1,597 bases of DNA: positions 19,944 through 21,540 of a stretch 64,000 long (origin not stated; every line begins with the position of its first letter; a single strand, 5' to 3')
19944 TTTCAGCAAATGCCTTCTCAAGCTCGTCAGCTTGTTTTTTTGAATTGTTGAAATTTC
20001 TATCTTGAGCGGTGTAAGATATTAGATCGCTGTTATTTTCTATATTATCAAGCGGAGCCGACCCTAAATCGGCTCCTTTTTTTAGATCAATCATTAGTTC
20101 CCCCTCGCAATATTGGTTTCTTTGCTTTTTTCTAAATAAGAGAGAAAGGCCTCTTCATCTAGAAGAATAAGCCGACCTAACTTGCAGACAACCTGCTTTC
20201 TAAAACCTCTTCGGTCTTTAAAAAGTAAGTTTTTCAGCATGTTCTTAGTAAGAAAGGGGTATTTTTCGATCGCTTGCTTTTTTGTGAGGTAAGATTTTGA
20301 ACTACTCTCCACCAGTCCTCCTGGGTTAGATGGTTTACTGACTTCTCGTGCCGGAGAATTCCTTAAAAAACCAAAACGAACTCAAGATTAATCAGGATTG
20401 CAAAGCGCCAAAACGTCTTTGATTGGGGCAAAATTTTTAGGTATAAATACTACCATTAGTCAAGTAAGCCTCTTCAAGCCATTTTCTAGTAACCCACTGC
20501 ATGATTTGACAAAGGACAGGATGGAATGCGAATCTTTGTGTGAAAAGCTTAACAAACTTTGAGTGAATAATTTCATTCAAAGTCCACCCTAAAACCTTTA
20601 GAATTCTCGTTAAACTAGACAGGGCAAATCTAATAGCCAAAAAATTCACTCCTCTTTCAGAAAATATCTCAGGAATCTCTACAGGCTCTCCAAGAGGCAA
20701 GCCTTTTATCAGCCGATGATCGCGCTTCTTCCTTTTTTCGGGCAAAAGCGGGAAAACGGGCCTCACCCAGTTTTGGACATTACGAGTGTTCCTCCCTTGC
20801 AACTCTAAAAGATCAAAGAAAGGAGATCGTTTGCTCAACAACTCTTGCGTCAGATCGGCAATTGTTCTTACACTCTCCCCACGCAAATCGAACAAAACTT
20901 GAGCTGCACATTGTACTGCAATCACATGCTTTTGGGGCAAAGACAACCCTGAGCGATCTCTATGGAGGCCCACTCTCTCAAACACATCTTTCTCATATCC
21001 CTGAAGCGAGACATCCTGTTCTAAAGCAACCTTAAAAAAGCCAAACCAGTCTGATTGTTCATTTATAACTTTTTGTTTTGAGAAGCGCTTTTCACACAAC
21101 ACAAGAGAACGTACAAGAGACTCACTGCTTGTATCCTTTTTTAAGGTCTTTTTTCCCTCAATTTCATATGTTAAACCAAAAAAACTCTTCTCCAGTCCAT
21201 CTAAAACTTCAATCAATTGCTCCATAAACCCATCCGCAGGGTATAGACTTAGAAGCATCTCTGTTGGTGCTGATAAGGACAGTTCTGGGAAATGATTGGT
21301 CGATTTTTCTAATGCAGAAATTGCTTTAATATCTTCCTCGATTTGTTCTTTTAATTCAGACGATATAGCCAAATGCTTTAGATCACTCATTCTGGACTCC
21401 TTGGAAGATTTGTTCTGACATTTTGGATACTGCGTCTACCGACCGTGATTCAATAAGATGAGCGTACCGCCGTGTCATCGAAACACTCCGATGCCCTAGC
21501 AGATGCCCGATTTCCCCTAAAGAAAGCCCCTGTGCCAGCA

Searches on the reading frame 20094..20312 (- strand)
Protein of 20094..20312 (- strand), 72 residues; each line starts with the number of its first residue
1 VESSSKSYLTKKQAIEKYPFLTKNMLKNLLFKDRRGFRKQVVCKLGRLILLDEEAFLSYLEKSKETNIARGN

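Call 4: search_protein_families(library=pfam, proteins=[window:20094-20312:-], max_evalue=0.01)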
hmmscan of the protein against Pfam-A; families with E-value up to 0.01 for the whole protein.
window:20094-20312:- (72 aa): 0 families

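Call 24: search_protein_families(library=phrogs, proteins=[window:20094-20312:-], max_evalue=0.01)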
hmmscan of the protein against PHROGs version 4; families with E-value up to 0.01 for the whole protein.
window:20094-20312:- (72 aa): 0 families

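Call 30: search_protein_families(library=ncbifam, proteins=[window:20094-20312:-], max_evalue=0.05)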
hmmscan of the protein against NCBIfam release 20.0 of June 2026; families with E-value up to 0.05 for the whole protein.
window:20094-20312:- (72 aa): 0 families

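Call 50: search_solved_structures(query=A2, max_evalue=10, show_alignments=2)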
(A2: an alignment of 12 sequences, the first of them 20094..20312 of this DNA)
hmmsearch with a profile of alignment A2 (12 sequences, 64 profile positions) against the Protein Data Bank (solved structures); distinct sequences matched with E-value up to 10: 5.
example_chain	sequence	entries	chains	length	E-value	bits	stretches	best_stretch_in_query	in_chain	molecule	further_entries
5myj_B6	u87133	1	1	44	0.32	14.2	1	32-50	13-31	50S ribosomal protein L34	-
6v39_1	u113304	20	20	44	0.67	13.2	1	32-51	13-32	50S ribosomal protein L34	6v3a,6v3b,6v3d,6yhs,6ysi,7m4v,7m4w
7xi3_A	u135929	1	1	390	0.7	13.1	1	17-51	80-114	Aryl hydrocarbon receptor nuclear translocator 2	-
7nhn_7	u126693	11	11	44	1.2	12.4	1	32-50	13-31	50S ribosomal protein L34 | Large ribosomal subunit protein bL34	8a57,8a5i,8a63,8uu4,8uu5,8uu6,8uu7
6o8w_4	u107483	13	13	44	2.3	11.5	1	33-50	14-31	50S ribosomal protein L34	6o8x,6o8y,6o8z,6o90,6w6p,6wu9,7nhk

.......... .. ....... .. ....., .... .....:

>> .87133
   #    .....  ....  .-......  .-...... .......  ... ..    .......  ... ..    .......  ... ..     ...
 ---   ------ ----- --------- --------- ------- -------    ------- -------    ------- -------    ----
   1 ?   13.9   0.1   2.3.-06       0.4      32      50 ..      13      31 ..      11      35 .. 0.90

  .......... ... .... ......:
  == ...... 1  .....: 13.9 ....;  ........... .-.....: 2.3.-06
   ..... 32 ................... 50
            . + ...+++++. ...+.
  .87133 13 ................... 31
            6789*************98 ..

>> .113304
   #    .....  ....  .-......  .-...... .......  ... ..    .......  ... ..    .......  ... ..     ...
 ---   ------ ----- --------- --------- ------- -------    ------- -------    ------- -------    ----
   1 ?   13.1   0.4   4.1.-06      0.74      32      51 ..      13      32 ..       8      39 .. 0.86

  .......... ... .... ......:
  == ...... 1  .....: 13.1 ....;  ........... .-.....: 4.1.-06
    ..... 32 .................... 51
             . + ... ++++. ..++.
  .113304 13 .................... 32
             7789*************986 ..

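Call 51: search_protein_families(library=pfam, alignment_id=A2, max_evalue=10)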
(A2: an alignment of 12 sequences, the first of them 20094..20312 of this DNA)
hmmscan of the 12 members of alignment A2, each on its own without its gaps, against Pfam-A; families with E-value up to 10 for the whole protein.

A. member 1, window:20094-20312:- (72 aa): 0 families

B. families by the number of members that match (of 12 scanned): 2 families
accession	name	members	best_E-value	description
PF12728.13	HTH_17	2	0.052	Helix-turn-helix domain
PF00468.22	Ribosomal_L34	1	0.088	Ribosomal protein L34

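Call 55: find_homologous_proteins(query=window:20094-20312:-)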
Query window:20094-20312:- (72 aa): 37 proteins with E <= 0.001 among 37 candidates.
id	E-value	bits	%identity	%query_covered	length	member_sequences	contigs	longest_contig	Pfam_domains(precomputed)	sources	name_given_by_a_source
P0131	2.1e-38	146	100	100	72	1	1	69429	-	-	-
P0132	8.4e-23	97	72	99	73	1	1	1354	-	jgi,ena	-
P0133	9.5e-21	91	71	90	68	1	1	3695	-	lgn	-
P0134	1.3e-20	90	77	85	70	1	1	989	-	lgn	-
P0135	1.6e-20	90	72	90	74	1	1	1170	-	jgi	jgi:hypothetical protein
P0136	2.5e-20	89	68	92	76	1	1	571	-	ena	-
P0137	4.5e-20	88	73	88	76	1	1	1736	-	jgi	jgi:hypothetical protein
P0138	1.3e-19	87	64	100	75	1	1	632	-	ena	-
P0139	3.0e-19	86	65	99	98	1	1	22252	-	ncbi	-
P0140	5.2e-19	85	74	90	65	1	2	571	-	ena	-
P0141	6.9e-19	85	69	86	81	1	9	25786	-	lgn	-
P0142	1.7e-18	84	72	89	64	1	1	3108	-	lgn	-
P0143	2.1e-18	83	67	89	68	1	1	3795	-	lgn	-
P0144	2.6e-18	83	66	93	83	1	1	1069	-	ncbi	-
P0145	2.7e-18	83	64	89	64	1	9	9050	-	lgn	-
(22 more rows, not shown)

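Call 67: predict_structure(alignment_id=A4)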
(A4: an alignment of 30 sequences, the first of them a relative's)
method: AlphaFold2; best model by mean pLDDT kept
length: 72 residues; sequences in the alignment: 30
mean_pLDDT: 82.5   pTM: 0.64
mean pLDDT of the five models: 82.5, 82.0, 81.9, 81.1, 80.7
residues with pLDDT >= 90: 38; 70-90: 20; 50-70: 9; < 50: 5
segments of 3 or more residues with pLDDT < 50: 70-72
pLDDT, mean of each block of 10 residues (from residue 1): 69 91 91 88 91 91 65 44
secondary structure, 60 per line:
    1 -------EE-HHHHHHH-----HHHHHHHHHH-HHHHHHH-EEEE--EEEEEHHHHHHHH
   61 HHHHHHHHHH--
elements in order: H11-17 H23-32 H34-40 E42-45 E48-52 H53-70

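Call 70: fold_search(model_id=the predicted structure, library=pdb)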
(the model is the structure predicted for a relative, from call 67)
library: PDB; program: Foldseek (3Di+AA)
matches with E <= 10: 228; with E <= 0.001: 0
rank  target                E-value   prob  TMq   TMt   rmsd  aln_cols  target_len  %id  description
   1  5hs9_B                2.5e-01  0.60  0.43  0.36   6.0        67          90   16  Crystal structure of the quinone-bound YodB from B. subtilis (released 2016-08-17)
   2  7pmh_A                5.9e-01  0.35  0.43  0.07   5.0        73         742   18  Cryo-EM structure of the actomyosin-V complex in the post-rigor transition state (AppNHp, central 1er, class 4) (released 2021-12-22)
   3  7pmd_A                1.1e+00  0.25  0.42  0.07   5.1        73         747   18  Cryo-EM structure of the actomyosin-V complex in the post-rigor transition state (AppNHp, central 1er) (released 2021-12-22)
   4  3m8f_B                1.1e+00  0.20  0.40  0.32   7.0        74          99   18  Protein structure of type III plasmid segregation TubR mutant (released 2010-07-07)
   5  3m8f_A                1.1e+00  0.15  0.35  0.30   6.4        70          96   13  Protein structure of type III plasmid segregation TubR mutant (released 2010-07-07)
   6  1j75_A                1.2e+00  0.28  0.41  0.49   3.8        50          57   16  Crystal Structure of the DNA-Binding Domain Zalpha of DLM-1 Bound to Z-DNA (released 2001-09-01)
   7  3m8e_B                1.2e+00  0.16  0.40  0.34   6.0        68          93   19  Protein structure of Type III plasmid segregation TubR (released 2010-07-07)
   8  3m8e_A                1.3e+00  0.13  0.37  0.30   6.1        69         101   19  Protein structure of Type III plasmid segregation TubR (released 2010-07-07)
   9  5hs7_A                1.4e+00  0.23  0.44  0.34   5.5        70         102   14  Reduced form of the transcriptional regulator YodB from B. subtilis (released 2016-08-17)
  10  7pm7_A                1.5e+00  0.21  0.43  0.07   5.1        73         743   18  Cryo-EM structure of the actomyosin-V complex in the strong-ADP state (central 1er, class 2) (released 2021-12-22)
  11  6a51_B                1.8e+00  0.25  0.46  0.24   3.5        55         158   11  Novel Regulators CheP and CheQ Specifically Control Chemotaxis Core Gene cheVAW Transcription in Bacterial Pathogen Ca (released 2019-06-26)
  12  2heo_A                1.8e+00  0.20  0.41  0.47   3.7        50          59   14  General Structure-Based Approach to the Design of Protein Ligands: Application to the Design of Kv1.2 Potassium Channe (released 2006-11-21)
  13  6juv_A                1.8e+00  0.10  0.37  0.18   8.7        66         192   17  Crytsal structure of ScpB derived from Pyrococcus yayanosii (released 2020-01-22)
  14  3m9a                  2.0e+00  0.14  0.41  0.34   6.1        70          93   18  Protein structure of type III plasmid segregation TubR (released 2010-07-07)
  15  7pm5_A                2.1e+00  0.16  0.43  0.07   5.1        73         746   18  Cryo-EM structure of the actomyosin-V complex in the strong-ADP state (central 1er) (released 2021-12-22)
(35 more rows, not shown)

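Call 96: search_dna_similar(query=window:20094-20312:-, collection=plasmids, mode=protein, max_rows=15, max_evalue=0.01)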
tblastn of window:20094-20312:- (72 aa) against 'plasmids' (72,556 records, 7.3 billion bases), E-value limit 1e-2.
No match.

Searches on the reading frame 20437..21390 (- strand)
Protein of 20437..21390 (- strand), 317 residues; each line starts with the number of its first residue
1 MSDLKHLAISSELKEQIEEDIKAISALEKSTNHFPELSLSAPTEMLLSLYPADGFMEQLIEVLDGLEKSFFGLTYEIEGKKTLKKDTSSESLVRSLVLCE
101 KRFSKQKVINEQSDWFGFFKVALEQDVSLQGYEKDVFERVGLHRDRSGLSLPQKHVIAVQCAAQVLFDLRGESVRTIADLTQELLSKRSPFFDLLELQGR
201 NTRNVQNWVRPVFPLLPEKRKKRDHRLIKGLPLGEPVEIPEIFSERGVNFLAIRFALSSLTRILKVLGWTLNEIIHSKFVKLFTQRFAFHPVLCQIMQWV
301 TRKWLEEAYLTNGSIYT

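Call 4: search_protein_families(library=pfam, proteins=[window:20437-21390:-], max_evalue=0.01)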
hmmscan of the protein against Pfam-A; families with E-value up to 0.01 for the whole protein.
window:20437-21390:- (317 aa): 0 families

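Call 24: search_protein_families(library=phrogs, proteins=[window:20437-21390:-], max_evalue=0.01)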
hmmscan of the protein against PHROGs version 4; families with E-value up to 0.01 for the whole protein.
window:20437-21390:- (317 aa): 0 families

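Call 30: search_protein_families(library=ncbifam, proteins=[window:20437-21390:-], max_evalue=0.05)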
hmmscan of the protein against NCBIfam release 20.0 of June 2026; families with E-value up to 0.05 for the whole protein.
window:20437-21390:- (317 aa): 0 families

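Call 52: find_homologous_proteins(query=window:20437-21390:-)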
Query window:20437-21390:- (317 aa): 10 proteins with E <= 0.001 among 3197 candidates.
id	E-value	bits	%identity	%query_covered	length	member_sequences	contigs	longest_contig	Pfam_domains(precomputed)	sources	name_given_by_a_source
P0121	1.0e-205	700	100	100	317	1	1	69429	-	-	-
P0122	1.6e-51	194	44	83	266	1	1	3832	-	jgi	jgi:hypothetical protein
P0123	4.1e-47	179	39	83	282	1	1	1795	-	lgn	-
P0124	8.6e-47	178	42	83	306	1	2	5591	-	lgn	-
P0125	4.4e-46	176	41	83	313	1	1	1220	-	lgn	-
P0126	1.6e-44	171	41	83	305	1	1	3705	-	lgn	-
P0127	4.3e-37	146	38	82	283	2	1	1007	-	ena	-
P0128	3.5e-33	133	35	83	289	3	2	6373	-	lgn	-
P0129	2.6e-25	107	33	78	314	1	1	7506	-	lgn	-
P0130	5.1e-22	97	43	43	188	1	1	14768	-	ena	-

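Call 65: predict_structure(alignment_id=A3)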
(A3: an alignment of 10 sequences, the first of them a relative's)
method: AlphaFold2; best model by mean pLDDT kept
length: 317 residues; sequences in the alignment: 10
mean_pLDDT: 67.3   pTM: 0.65
mean pLDDT of the five models: 67.3, 66.2, 65.9, 64.1, 63.8
residues with pLDDT >= 90: 64; 70-90: 85; 50-70: 85; < 50: 83
segments of 3 or more residues with pLDDT < 50: 1-9, 27-54, 66-85, 100-113, 223-232
pLDDT, mean of each block of 10 residues (from residue 1): 37 61 51 31 39 53 52 39 52 58 38 56 67 59 73 93 89 81 89 84 91 72 47 69 80 92 94 92 75 74 91 80
secondary structure, 60 per line:
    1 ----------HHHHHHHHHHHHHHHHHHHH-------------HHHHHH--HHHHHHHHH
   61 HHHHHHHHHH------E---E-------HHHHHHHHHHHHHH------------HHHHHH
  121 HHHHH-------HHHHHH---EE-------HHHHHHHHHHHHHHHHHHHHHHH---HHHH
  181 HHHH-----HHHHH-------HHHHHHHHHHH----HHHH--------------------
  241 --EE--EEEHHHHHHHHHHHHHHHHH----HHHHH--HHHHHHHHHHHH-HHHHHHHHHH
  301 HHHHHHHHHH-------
elements in order: H11-30 H44-49 H52-70 H89-102 H115-125 H133-138 H151-173 H177-184 H190-194 H202-212 H217-220 E247-249 H250-266 H271-275 H278-289 H291-310

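Call 69: fold_search(model_id=the predicted structure, library=pdb)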
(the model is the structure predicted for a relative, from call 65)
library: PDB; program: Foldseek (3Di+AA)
matches with E <= 10: 57; with E <= 0.001: 0
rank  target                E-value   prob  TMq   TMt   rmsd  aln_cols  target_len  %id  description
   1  1moj_B                1.0e+00  0.08  0.13  0.17  14.8       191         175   13  Crystal structure of an archaeal dps-homologue from Halobacterium salinarum (released 2004-04-20)
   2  1moj_A                1.2e+00  0.07  0.13  0.17  14.8       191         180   13  Crystal structure of an archaeal dps-homologue from Halobacterium salinarum (released 2004-04-20)
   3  3no6_A                1.4e+00  0.04  0.10  0.12  18.0       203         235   12  Crystal structure of a putative thiaminase II (SE1693) from Staphylococcus epidermidis ATCC 12228 at 1.65 A resolution (released 2010-07-28)
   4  7esx_A                1.8e+00  0.08  0.17  0.14  18.2       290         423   11  Crystal structure of Wolbachia cytoplasmic incompatibility factor CidA from wPip (released 2021-11-10)
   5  7udk_A                2.3e+00  0.12  0.16  0.24  11.9       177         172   15  Crystal structure of designed helical repeat protein RPB_LRP2_R4 bound to LRPx4 peptide (released 2023-03-22)
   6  2c41_F                2.3e+00  0.03  0.11  0.15  16.1       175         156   16  X-ray structure of Dps from Thermosynechococcus elongatus (released 2006-10-11)
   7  9dsf_C                2.5e+00  0.10  0.14  0.25  12.7       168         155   11  Cyanide-ligated Bordetella pertussis globin coupled sensor regulatory domain S68A (released 2025-12-24)
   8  2c41_C                2.5e+00  0.02  0.10  0.15  17.1       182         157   17  X-ray structure of Dps from Thermosynechococcus elongatus (released 2006-10-11)
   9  2d0t_B                2.6e+00  0.03  0.12  0.11  24.2       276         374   12  Crystal structure of 4-phenylimidazole bound form of human indoleamine 2,3-dioxygenase (released 2006-01-31)
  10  3fse_B                2.8e+00  0.04  0.12  0.11  17.5       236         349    8  Crystal structure of a two-domain protein containing dj-1/thij/pfpi-like and ferritin-like domains (ava_4496) from ana (released 2009-02-03)
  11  6p2b_A                2.8e+00  0.02  0.10  0.11  23.9       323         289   15  Tethered PXR-LBD/SRC-1p bound to Garcinoic Acid (released 2020-04-01)
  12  1udd_B                3.3e+00  0.04  0.12  0.16  17.6       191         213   16  TenA homologue protein from P.horikoshii OT3 (released 2004-06-01)
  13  3fse_A                3.3e+00  0.04  0.12  0.12  17.1       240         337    8  Crystal structure of a two-domain protein containing dj-1/thij/pfpi-like and ferritin-like domains (ava_4496) from ana (released 2009-02-03)
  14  9dse_C                3.5e+00  0.07  0.13  0.23  14.0       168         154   12  Cyanide-ligated Bordetella pertussis globin coupled sensor regulatory domain (released 2025-12-24)
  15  6zpp                  3.8e+00  0.05  0.13  0.21  14.5       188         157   16  g7941: a virulence factor from Drechmaria coniospora (released 2022-01-19)
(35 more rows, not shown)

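Call 72: search_protein_families(library=padloc, proteins=[window:20437-21390:-], max_evalue=0.01)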
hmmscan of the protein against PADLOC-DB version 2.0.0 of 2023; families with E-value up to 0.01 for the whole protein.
window:20437-21390:- (317 aa): 0 families

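Call 121: search_protein_representatives(alignment_id=A3)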
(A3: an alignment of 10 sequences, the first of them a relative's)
Query: 10 sequences, 295 profile positions. Proteins with E-value up to 0.001 (for the whole library): 108; up to 1e-10: 86; up to 1e-30: 58. The best 108 are listed.
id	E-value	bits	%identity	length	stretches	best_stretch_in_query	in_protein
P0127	5.0e-116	403.4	-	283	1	25-294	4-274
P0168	3.9e-109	380.8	-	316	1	1-294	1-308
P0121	5.4e-106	370.5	-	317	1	10-294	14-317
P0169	2.1e-104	365.3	-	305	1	6-294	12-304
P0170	7.3e-101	353.6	-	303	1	23-294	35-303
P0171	4.5e-99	347.8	-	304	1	21-294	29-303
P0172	1.2e-98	346.4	-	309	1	18-294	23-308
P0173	1.7e-96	339.3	-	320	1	18-294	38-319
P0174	2.2e-96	338.9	-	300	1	16-294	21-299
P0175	6.4e-96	337.4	-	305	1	12-294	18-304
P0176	1.8e-95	335.9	-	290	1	24-294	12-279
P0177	1.2e-91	323.3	-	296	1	6-294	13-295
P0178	5.7e-90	317.9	-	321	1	14-294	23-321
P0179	2.6e-89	315.7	-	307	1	19-294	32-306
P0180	2.4e-88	312.5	-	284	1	14-266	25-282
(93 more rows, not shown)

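Call 126: fold_search(model_id=the predicted structure, library=viral)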
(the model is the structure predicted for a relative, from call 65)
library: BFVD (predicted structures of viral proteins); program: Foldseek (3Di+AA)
matches with E <= 10: 51; with E <= 0.001: 0
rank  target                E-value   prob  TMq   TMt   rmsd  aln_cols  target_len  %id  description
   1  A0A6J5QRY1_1          1.5e+00  0.04  0.13  0.06  23.6       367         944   12  Phage tail tape measure protein [uncultured Caudovirales phage]
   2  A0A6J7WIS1            1.7e+00  0.04  0.11  0.09  17.9       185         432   12  Prohead protease [uncultured Caudovirales phage]
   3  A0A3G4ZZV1            1.9e+00  0.05  0.16  0.15  26.6       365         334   13  Uncharacterized protein [Harvfovirus sp.]
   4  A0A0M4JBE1            2.7e+00  0.08  0.19  0.12  21.0       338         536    7  (no name in the UniProt tables at hand)
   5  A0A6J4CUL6            2.7e+00  0.02  0.12  0.09  21.9       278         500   12  (no name in the UniProt tables at hand)
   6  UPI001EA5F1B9         3.0e+00  0.03  0.13  0.14  21.9       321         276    9  (no name look-up for this kind of identifier)
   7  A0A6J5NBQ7            3.0e+00  0.03  0.12  0.15  14.2       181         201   13  Dps DNA-binding ferritin-like protein (Oxidative damage protectant) [uncultured Caudovirales phage]
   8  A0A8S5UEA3            3.2e+00  0.02  0.11  0.05  22.2       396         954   11  Minor tail protein [Siphoviridae sp. ctJLm32]
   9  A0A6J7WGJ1            3.3e+00  0.03  0.10  0.17  15.2       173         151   10  Dps DNA-binding ferritin-like protein (Oxidative damage protectant) [uncultured Caudovirales phage]
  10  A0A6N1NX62            3.3e+00  0.02  0.13  0.07  18.1       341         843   11  Aminopeptidase M1-like [Tupanvirus soda lake]
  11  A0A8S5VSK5            3.5e+00  0.04  0.15  0.16  20.7       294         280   10  (no name in the UniProt tables at hand)
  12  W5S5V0                3.5e+00  0.02  0.11  0.09  20.2       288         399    9  F-box domain-containing protein [Pithovirus sibericum]
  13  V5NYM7                3.6e+00  0.03  0.14  0.13  20.2       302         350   10  F-US12 protein [Chelonid alphaherpesvirus 5]
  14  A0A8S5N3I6            3.6e+00  0.03  0.14  0.08  22.4       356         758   12  Uncharacterized protein (Fragment) [Myoviridae sp. ct96L1]
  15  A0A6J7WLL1            3.6e+00  0.02  0.09  0.09  20.8       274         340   10  DNA-binding protein Dps [uncultured Caudovirales phage]
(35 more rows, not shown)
